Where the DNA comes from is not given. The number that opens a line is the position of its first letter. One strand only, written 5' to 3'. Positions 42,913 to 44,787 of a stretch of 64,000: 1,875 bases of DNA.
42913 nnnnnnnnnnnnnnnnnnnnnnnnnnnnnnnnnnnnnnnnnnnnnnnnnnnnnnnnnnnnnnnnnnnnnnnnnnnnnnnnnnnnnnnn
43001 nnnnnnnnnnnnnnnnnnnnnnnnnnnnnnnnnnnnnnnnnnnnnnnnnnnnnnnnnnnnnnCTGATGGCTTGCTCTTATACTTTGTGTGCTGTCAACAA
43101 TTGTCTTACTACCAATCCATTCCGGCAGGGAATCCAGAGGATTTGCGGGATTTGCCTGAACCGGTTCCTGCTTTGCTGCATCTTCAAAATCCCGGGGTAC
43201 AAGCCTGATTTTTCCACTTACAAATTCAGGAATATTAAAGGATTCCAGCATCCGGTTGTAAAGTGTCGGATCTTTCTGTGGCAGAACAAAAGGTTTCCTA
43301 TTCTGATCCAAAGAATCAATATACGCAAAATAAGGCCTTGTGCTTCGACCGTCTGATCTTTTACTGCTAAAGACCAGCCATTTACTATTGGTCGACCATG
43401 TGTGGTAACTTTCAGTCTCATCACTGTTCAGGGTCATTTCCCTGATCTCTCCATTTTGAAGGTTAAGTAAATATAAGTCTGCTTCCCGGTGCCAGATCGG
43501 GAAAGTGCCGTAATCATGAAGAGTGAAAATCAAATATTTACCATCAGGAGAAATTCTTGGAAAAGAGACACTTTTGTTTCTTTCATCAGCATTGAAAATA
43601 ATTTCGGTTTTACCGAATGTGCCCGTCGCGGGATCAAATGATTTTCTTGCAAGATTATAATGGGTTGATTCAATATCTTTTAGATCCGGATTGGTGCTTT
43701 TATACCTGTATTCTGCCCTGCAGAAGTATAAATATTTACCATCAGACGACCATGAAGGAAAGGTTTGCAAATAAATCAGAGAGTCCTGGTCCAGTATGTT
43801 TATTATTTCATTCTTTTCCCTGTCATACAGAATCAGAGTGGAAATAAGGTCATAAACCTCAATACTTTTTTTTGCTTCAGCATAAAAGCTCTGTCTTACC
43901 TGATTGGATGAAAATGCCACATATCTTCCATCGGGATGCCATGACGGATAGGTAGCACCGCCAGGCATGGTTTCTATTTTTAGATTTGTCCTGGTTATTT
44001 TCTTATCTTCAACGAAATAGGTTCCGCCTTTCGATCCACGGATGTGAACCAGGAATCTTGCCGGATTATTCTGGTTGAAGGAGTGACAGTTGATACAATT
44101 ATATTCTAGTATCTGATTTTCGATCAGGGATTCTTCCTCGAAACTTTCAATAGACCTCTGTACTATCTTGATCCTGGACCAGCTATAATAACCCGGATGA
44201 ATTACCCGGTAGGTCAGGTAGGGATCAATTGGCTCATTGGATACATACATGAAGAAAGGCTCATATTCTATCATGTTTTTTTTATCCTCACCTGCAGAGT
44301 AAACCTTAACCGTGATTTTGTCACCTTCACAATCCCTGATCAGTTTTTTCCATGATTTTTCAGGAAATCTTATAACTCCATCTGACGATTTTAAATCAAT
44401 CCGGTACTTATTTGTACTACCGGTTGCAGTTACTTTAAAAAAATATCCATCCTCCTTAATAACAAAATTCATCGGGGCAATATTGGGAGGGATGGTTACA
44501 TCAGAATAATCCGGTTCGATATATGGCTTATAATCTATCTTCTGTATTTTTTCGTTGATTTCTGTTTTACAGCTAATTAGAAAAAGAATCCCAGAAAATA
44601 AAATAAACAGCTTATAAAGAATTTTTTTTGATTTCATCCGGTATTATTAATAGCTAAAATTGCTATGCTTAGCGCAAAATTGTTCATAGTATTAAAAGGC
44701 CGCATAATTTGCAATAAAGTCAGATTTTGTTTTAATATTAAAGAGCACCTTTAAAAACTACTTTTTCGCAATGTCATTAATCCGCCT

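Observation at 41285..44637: Translationally coupled operon: CXXCH-bearing TolB-like propeller lipoprotein plus giant polytopic membrane protein of unknown function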

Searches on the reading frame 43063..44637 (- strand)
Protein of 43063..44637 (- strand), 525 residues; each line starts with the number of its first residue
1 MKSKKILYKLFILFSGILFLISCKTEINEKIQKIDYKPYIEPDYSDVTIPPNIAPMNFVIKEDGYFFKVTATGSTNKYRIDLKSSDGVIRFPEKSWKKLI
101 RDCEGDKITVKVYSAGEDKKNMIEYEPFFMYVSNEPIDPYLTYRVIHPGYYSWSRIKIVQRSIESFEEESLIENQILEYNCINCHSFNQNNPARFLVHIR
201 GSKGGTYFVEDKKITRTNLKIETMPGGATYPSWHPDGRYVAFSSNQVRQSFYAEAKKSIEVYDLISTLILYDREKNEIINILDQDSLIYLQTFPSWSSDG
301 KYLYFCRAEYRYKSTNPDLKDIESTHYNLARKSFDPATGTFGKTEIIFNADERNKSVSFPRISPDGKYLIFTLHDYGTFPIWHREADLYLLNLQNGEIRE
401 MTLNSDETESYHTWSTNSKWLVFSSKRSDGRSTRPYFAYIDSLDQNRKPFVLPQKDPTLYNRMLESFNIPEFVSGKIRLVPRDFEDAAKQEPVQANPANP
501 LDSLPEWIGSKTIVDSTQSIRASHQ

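Call 3: search_protein_families(library=pfam, proteins=[window:43063-44637:-], max_evalue=1)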
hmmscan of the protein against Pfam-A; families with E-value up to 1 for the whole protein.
window:43063-44637:- (525 aa): 4 families
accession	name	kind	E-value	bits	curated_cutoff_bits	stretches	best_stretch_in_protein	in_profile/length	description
PF07676.18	PD40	-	6.9e-20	70.9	20.9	4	225-246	8-29/38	WD40-like Beta Propeller Repeat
PF23414.1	Beta-prop_EML_2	-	0.056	13.2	90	0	200-311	56-147/266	Echinoderm microtubule-associated protein second beta-propeller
PF25175.1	Beta-prop_WDR5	-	0.06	13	250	1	318-382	147-206/296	WDR5 beta-propeller domain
PF25174.1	Beta-prop_THOC3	-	0.13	11.7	305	0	223-252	86-115/272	THOC3 beta-propeller domain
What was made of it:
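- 43060..44637 (-): PROP gene: 525-aa lipoprotein made of a beta-sandwich, a CxNCH heme motif and a PD40 propeller. Pfam PD40 x4 in call 3.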

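Call 4: search_protein_families(library=ncbifam, proteins=[window:43063-44637:-], max_evalue=1)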
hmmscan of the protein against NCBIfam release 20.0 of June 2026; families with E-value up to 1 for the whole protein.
window:43063-44637:- (525 aa): 4 families
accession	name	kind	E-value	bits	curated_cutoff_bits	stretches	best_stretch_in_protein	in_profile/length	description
TIGR02800.1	propeller_TolB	equivalog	1.8e-11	43.7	343.15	2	354-428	234-300/418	Tol-Pal system beta propeller repeat protein TolB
NF053518.1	DipepPtdsDpp5Prph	equivalog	5.6e-07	28.5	900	2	214-306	236-315/655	dipeptidyl-peptidase Dpp5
NF002183.0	PRK01029.1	equivalog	1.5e-06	27.5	405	1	333-426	261-346/429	Tol-Pal system protein TolB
NF033523.0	lasso_peptidase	equivalog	0.0059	15.4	400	0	357-407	90-143/638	Atxe2 family lasso peptide isopeptidase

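Call 5: find_homologous_proteins(query=window:43063-44637:-)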
Query window:43063-44637:- (525 aa): 5866 proteins with E <= 0.001 among 8000 candidates; the best 120 are listed.
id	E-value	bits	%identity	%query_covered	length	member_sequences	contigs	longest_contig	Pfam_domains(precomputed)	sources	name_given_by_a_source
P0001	0.0e+0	1213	100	100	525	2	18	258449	PF26549.1,PF26550.2,PF07676.19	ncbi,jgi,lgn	-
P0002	7.6e-269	911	74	100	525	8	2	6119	PF26549.1,PF26550.2,PF07676.19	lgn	-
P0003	6.4e-258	875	70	100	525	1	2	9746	PF26549.1,PF00930.28,PF26550.2,PF19283.5,PF07676.19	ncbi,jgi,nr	ncbi:MAG: PD40 domain-containing protein [Bacteroidetes bacterium]|nr:PD40 domain-containing protein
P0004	4.0e-256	869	70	95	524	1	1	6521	PF26549.1,PF26550.2,PF07676.19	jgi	-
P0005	8.4e-256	868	70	100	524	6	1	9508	PF26549.1,PF00930.28,PF26550.2,PF07676.19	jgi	jgi:hypothetical protein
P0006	3.0e-250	849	70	98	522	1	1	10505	PF26549.1,PF26550.2,PF07676.19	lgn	-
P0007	5.0e-250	849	69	100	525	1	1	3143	PF26549.1,PF26550.2,PF07676.19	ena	-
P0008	2.1e-247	840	70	98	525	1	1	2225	PF26549.1,PF00930.28,PF26550.2,PF07676.19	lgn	-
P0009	6.2e-246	835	70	96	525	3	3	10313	PF26549.1,PF26550.2,PF07676.19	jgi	jgi:hypothetical protein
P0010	8.9e-245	831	68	100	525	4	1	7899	PF26549.1,PF26550.2,PF07676.19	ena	-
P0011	1.0e-244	831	68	99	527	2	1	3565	PF26549.1,PF26550.2,PF07676.19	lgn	-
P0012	1.1e-244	831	68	100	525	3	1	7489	PF26549.1,PF26550.2,PF07676.19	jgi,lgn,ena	-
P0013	2.3e-241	820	66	98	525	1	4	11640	PF26549.1,PF26550.2,PF19283.5,PF07676.19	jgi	jgi:hypothetical protein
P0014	8.2e-241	818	69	96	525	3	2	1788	PF26549.1,PF26550.2,PF19283.5,PF07676.19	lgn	-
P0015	1.8e-240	817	67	100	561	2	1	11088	PF26549.1,PF26550.2,PF07676.19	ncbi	-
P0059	7.3e-221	752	63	95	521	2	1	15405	PF26549.1,PF26550.2,PF07676.19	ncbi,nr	ncbi:MAG: cytochrome C biosynthesis protein [Bacteroidales bacterium]|nr:cytochrome C biosynthesis p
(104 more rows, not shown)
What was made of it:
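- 43060..44637 (-): An identical protein, P0001, is found on 18 contigs (call 5).
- One homolog carries the legacy name 'cytochrome C biosynthesis protein' (P0059, call 5).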

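Call 10: find_encoding_contigs(protein=P0001, flank=10000, max_places=4)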
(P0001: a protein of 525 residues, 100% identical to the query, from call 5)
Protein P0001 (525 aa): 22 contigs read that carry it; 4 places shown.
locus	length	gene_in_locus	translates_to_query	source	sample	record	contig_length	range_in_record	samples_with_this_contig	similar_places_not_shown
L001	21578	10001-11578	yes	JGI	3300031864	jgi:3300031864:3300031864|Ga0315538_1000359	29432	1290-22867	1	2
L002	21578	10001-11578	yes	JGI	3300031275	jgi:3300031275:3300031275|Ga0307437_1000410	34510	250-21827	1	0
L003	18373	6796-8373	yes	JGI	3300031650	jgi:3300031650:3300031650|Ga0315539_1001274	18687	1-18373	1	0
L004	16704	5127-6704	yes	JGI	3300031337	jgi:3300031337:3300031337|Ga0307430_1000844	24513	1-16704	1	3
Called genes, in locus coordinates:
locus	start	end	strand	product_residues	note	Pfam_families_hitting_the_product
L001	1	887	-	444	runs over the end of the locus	PF02321:OEP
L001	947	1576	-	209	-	PF00440:TetR_N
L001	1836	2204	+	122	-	PF02567:PhzC-PhzF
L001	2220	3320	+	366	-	PF01168:Ala_racemase_N, PF14031:D-ser_dehydrat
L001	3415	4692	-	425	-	PF00801:PKD, PF18911:PKD_4, PF13585:CHU_C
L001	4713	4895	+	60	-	-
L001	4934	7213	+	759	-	PF00580:UvrD-helicase, PF01443:Viral_helicase1 (faint), PF13245:AAA_19, PF13604:AAA_30 (faint), PF13361:UvrD_C, PF13538:UvrD_C_2, PF21196:PcrA_UvrD_tudor (weak)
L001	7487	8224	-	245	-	PF06790:UPF0259 (weak)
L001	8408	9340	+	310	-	PF00196:GerE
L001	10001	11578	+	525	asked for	PF26550:Tricorn_2nd (weak), PF07676:PD40 (faint), PF26549:Tricorn_N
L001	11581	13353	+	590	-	PF19529:DUF6057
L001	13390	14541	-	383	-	PF04041:Glyco_hydro_130, PF00251:Glyco_hydro_32N (weak), PF22847:Glyco_hydro_43_rel (faint), PF04616:Glyco_hydro_43 (weak)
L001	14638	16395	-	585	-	PF14322:SusD-like_3, PF07980:SusD_RagB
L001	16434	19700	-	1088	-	PF13620:CarboxypepD_reg, PF13715:CarbopepD_reg_2, PF07715:Plug, PF00593:TonB_dep_Rec_b-barrel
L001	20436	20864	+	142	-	-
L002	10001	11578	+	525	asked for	PF26550:Tricorn_2nd (weak), PF07676:PD40 (faint), PF26549:Tricorn_N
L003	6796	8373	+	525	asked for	PF26550:Tricorn_2nd (weak), PF07676:PD40 (faint), PF26549:Tricorn_N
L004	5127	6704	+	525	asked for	PF26550:Tricorn_2nd (weak), PF07676:PD40 (faint), PF26549:Tricorn_N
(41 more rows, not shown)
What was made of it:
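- Precomputed Tricorn_N hits are on record (call 10).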

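Call 11: find_related_loci(query=A1, collection=genome_contigs, flank=6000)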
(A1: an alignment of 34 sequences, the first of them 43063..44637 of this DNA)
Query A1 (525 aa) in genome_contigs; peptide patterns used: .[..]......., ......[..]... (x = any residue, [..] = any of these).
518 stretches matched a pattern; 502 encode a relative of the query (tblastn E <= 1e-3); the best 80 are kept; 80 distinct loci.
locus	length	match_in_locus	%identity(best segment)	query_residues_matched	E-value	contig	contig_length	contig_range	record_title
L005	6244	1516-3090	70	1-525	0e+0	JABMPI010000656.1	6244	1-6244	MAG: Bacteroidetes bacterium isolate bin.700 k141_6026792, whole genome shotgun sequence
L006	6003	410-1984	68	1-525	0e+0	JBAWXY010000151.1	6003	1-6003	MAG: Bacteroidota bacterium isolate ELA075 MAG075_151, whole genome shotgun sequence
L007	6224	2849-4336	66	10-505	0e+0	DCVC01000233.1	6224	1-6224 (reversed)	MAG TPA_asm: Bacteroidales bacterium UBA2198 UBA2198_contig_49865, whole genome shotgun sequence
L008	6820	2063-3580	64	1-505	0e+0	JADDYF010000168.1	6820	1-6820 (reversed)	MAG: Bacteroidales bacterium isolate Aug_T1_C1_D5_161 Aug_T1_C1_D5_k121_2718376, whole genome shotgun sequence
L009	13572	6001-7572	62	1-525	0e+0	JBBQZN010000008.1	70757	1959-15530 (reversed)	MAG: Bacteroidales bacterium isolate Co_metawrap_2229 Cmw_2229_k141_14080269_length_70757_cov_32.9982, whole genome shot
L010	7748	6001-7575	62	1-525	0e+0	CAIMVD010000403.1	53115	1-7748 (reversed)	MAG: uncultured Bacteroidetes bacterium isolate Loclat_bin-20678 genome assembly, contig: bin-20678:403/411, whole genom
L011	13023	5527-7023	63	12-511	0e+0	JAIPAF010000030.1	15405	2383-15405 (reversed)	MAG: Bacteroidales bacterium isolate Tobar15.5-16.5m-G5 Tobar15-5-16-5m-C2737, whole genome shotgun sequence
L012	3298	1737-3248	61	1-504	0e+0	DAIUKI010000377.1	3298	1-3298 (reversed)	MAG TPA_asm: Bacteroidales bacterium isolate CTOTU20032 NODE_2623_length_3298_cov_7.168979, whole genome shotgun sequenc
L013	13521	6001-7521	63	1-507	0e+0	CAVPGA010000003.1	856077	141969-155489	MAG: uncultured Bacteroidales bacterium isolate MFD10007.bin.2.59 genome assembly, contig: contig_25648, whole genome sh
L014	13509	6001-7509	64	1-505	0e+0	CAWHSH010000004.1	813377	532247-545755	MAG: uncultured Bacteroidales bacterium isolate MFD05942.bin.1.149 genome assembly, contig: contig_21811, whole genome s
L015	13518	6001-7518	61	1-506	0e+0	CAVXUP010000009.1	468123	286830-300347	MAG: uncultured Bacteroidales bacterium isolate MFD04716.bin.1.269 genome assembly, contig: contig_76172, whole genome s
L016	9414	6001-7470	64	8-499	0e+0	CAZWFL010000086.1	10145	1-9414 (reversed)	MAG TPA_asm: uncultured Rikenellaceae bacterium isolate SRP241326_co4_176 genome assembly, contig: NODE_8159_length_1014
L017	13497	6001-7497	62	1-501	0e+0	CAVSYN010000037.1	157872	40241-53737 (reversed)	MAG: uncultured Bacteroidales bacterium isolate MFD02809.bin.1.200 genome assembly, contig: contig_94916, whole genome s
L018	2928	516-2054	62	12-525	0e+0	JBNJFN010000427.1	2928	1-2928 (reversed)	MAG: Bacteroidota bacterium isolate Y22_60dBSe2.bin.74 NODE_65196_length_2928_cov_14.158713, whole genome shotgun sequen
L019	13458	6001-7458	63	19-504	0e+0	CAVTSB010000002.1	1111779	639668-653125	MAG: uncultured Bacteroidales bacterium isolate MFD00905.bin.1.144 genome assembly, contig: contig_16282, whole genome s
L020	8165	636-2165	59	1-512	0e+0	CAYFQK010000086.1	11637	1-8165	MAG TPA_asm: uncultured Bacteroidales bacterium isolate ERP107533_co1_181 genome assembly, contig: NODE_5445_length_1163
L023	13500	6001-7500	63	1-505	0e+0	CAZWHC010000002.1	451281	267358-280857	MAG TPA_asm: uncultured Rikenellaceae bacterium isolate binchicken_co115_197 genome assembly, contig: NODE_10_length_451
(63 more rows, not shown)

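Call 16: search_solved_structures(query=A1, max_evalue=1)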
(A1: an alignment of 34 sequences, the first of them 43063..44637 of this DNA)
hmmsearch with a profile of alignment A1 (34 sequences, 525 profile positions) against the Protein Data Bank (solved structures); distinct sequences matched with E-value up to 1: 15.
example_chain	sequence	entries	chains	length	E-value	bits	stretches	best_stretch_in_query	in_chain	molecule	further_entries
4jml_A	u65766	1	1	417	0.021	16.5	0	355-427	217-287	Protein TolB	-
1crz_A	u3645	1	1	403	0.021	16.4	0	355-427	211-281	TOLB PROTEIN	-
2w8b_B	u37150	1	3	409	0.023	16.3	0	355-427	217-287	PROTEIN TOLB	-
7nst_E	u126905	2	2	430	0.023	16.3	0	355-427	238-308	Tol-Pal system protein TolB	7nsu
2hqs_A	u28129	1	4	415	0.024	16.3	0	355-427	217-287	Protein tolB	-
3iax_A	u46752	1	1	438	0.028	16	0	355-427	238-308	Protein tolB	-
6pnv_A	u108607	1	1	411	0.029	16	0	355-427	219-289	Tol-Pal system protein TolB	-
1c5k_A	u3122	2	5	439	0.03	15.9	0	355-427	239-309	PROTEIN (TOLB PROTEIN) | PROTEIN TOLB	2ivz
2w8b_A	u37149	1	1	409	0.031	15.9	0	355-427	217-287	PROTEIN TOLB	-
2ojh_A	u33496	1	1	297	0.049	15.2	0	292-304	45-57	Uncharacterized protein Atu1656/AGR_C_3050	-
5yzm_A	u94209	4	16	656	0.11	14.1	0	224-244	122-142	Acyl-peptide hydrolase, putative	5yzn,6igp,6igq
5yzo_A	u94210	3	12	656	0.11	14.1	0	224-244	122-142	Acyl-peptide hydrolase, putative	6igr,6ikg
4pwz_A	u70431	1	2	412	0.13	13.8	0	353-425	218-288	Protein TolB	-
4r40_A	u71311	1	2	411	0.14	13.7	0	353-424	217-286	Protein TolB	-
7mx5_A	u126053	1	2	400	0.36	12.4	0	318-427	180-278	Tol-Pal system protein TolB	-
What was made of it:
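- Closest known: Heme c plus beta-propeller redox enzymes. Different: There is no sequence or HMM relationship to their cytochrome or catalytic domains (calls 3, 4, 16).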

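Call 24: predict_structure(alignment_id=A1)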
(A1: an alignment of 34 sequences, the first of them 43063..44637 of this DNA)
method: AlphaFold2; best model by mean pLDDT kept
length: 525 residues; sequences in the alignment: 34
mean_pLDDT: 75.6   pTM: 0.78
mean pLDDT of the five models: 75.6, 75.3, 73.5, 72.5, 72.2
residues with pLDDT >= 90: 181; 70-90: 175; 50-70: 85; < 50: 84
segments of 3 or more residues with pLDDT < 50: 22-28, 142-183, 252-257, 430-432, 464-471, 512-525
pLDDT, mean of each block of 10 residues (from residue 1): 63 70 49 92 93 92 94 85 96 94 94 89 94 84 40 40 34 36 61 73 73 86 78 90 78 47 81 92 77 92 93 69 88 93 94 91 91 81 74 92 71 83 63 73 83 79 48 56 79 83 61 43 30
secondary structure, 60 per line:
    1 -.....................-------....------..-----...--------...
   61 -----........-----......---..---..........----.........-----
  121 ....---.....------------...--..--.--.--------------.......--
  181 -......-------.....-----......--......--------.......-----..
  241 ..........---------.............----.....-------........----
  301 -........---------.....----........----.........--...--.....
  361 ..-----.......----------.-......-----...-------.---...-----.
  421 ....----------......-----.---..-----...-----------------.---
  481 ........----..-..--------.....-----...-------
elements in order: H2-22 E30-33 E47-49 E58-60 E66-73 E79-84 H93-102 E107-115 E121-124 E128-132 E145-147 H172-178 E182-187 E195-199 E205-210 E213-218 E227-233 E239-250 E260-272 E277-281 E289-296 E302-309 H319-323 E328-335 E340-348 E356-362 E368-374 E387-392 E398-400 E412-414 E420-424 E435-440 H481-488 H506-510
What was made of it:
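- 43060..44637 (-): AF2 model with pLDDT 75.6 in call 24.
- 44233..44550 (-): N-terminal beta-sandwich domain (residues ~30-135) carrying the most conserved motif, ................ pLDDT is 85-96 (call 24).
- Checked: The AF2 model shows a confident beta-sandwich at residues 30-135, a low-confidence segment at 142-183, and a propeller of at least 5 blades at 182-440 (call 24).
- AF2 is unconfident exactly around the motif, at residues 142-183, as expected for a cofactor-dependent fold (call 24).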

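Call 29: fold_search(model_id=the predicted structure, library=pdb)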
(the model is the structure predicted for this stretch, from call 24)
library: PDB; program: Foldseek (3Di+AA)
matches with E <= 10: 1620; with E <= 0.001: 400
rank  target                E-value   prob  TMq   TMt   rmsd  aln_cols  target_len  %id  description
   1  4r40_A                7.8e-11  1.00  0.33  0.41  13.8       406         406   12  Crystal Structure of TolB/Pal complex from Yersinia pestis. (released 2014-09-03)
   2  4r40_C                9.1e-11  1.00  0.34  0.43  14.4       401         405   11  Crystal Structure of TolB/Pal complex from Yersinia pestis. (released 2014-09-03)
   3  2hqs_B                1.8e-10  1.00  0.32  0.40  14.3       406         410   11  Crystal structure of TolB/Pal complex (released 2007-04-03)
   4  2w8b_A                2.5e-10  1.00  0.34  0.43  14.8       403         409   11  Crystal structure of processed TolB in complex with Pal (released 2009-02-17)
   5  9a2l_MODEL_1_A        2.6e-10  1.00  0.34  0.41   5.5       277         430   13  Model of E. coli TolB by in-cell photo-crosslinking MS and deep learning (released 2023-02-24)
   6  4jml_A                5.9e-10  1.00  0.33  0.43   7.9       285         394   13  Crystal structure of the TolB(P201C)-ColicinE9 TBE peptide(A33C) complex. (released 2013-07-17)
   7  7mx5_A                6.3e-10  1.00  0.31  0.40  14.9       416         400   10  Crystal structure of TolB from Acinetobacter baumannii (released 2021-05-26)
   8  1c5k                  6.6e-10  1.00  0.34  0.44   6.0       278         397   12  THE STRUCTURE OF TOLB, AN ESSENTIAL COMPONENT OF THE TOL-DEPENDENT TRANSLOCATION SYSTEM AND ITS INTERACTIONS WITH THE TR (released 2000-12-06)
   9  2ivz_C                7.8e-10  1.00  0.32  0.41   8.0       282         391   12  Structure of TolB in complex with a peptide of the colicin E9 T- domain (released 2006-08-16)
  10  4pwz_B                7.8e-10  1.00  0.32  0.40  14.6       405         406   11  Crystal structure of TolB protein from Yersinia pestis CO92 (released 2014-04-02)
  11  3iax_A                1.5e-09  1.00  0.32  0.41   7.7       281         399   13  The crystal structure of the TolB box of Colicin A in complex with TolB reveals important differences in the recruitme (released 2009-10-13)
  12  4pwz_A                1.7e-09  1.00  0.31  0.39  13.8       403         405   11  Crystal structure of TolB protein from Yersinia pestis CO92 (released 2014-04-02)
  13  2w8b_B                2.6e-09  1.00  0.34  0.43  14.5       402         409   11  Crystal structure of processed TolB in complex with Pal (released 2009-02-17)
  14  7qun_A                4.1e-09  1.00  0.33  0.26  10.8       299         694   15  CryoEM structure of mammalian AAP in complex with Meropenem (released 2022-11-16)
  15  5yzn_C                6.0e-09  1.00  0.28  0.23   8.9       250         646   19  Crystal structure of S9 peptidase (active form) from Deinococcus radiodurans R1 (released 2018-11-14)
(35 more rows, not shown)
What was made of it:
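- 43060..44637 (-): Foldseek top hits are TolB and S9-peptidase propellers (call 29).
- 43318..44094 (-): PD40/TolB-like beta-propeller (residues ~182-440). Calls 3, 24 and 29.
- On PD40 / TolB-like beta-propeller fold: Foldseek places TolB and S9 peptidase propellers at probability 1.0 (call 29).
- Closest known: TolB. Same: TolB structures are the best Foldseek matches (E ~1e-10, call 29).
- Closest known: Heme c plus beta-propeller redox enzymes. Same: The hydrazine synthase beta subunit appears among the Foldseek hits (5c2v_B, E 1.5e-7, call 29).
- PD40 propellers with the closest folds (TolB, S9 peptidases) bind peptides or proteins (call 29).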

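Call 37: search_protein_families(library=pfam, proteins=[L023:1851-5141:+, L023:10887-12227:-], max_evalue=0.001)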
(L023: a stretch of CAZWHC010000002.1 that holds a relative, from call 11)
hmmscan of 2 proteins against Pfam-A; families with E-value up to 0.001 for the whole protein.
L023:1851-5141:+ (1097 aa): 3 families
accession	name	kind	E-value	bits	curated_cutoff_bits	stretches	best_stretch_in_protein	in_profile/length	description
PF13517.12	FG-GAP_3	-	8.1e-61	202.9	26.9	8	246-308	1-60/61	FG-GAP-like repeat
PF01839.29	FG-GAP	-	3.2e-30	103.9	22.1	1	238-260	1-23/37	FG-GAP repeat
PF07593.17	UnbV_ASPIC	-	6.7e-16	58.4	23.4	1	519-586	1-67/68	ASPIC and UnbV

L023:10887-12227:- (447 aa): 2 families
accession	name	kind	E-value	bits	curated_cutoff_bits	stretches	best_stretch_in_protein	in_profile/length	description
PF04909.20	Amidohydro_2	-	1.3e-14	55.1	26.4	1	275-446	117-289/289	Amidohydrolase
PF21320.3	HTH_65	-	0.00059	20.4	24.1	0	370-389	37-56/75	Rv2258c-like winged HTH domain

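Call 67: search_protein_families(library=ncbifam, proteins=[L020:4100-5218:+], max_evalue=0.001)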
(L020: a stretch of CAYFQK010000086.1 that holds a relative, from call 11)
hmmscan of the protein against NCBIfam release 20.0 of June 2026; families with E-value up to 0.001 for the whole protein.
L020:4100-5218:+ (373 aa): 2 families
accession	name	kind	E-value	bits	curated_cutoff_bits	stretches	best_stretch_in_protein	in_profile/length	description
TIGR00004.1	TIGR00004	subfamily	2.1e-10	40.9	106.25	1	149-229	49-123/125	Rid family detoxifying hydrolase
TIGR04444.1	chori_FkbO_Hyg5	subfamily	1.7e-06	27.6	325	1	167-311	96-247/311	FkbO/Hyg5 family chorismatase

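Call 92: search_protein_families(library=padloc, proteins=[window:43063-44637:-], max_evalue=0.01)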
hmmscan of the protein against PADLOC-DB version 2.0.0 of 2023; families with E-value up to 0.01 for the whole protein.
window:43063-44637:- (525 aa): 1 family
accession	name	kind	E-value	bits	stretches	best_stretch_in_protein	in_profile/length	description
PDLC04716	PDC-M58B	-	0.0063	14.6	0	354-418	27-87/165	-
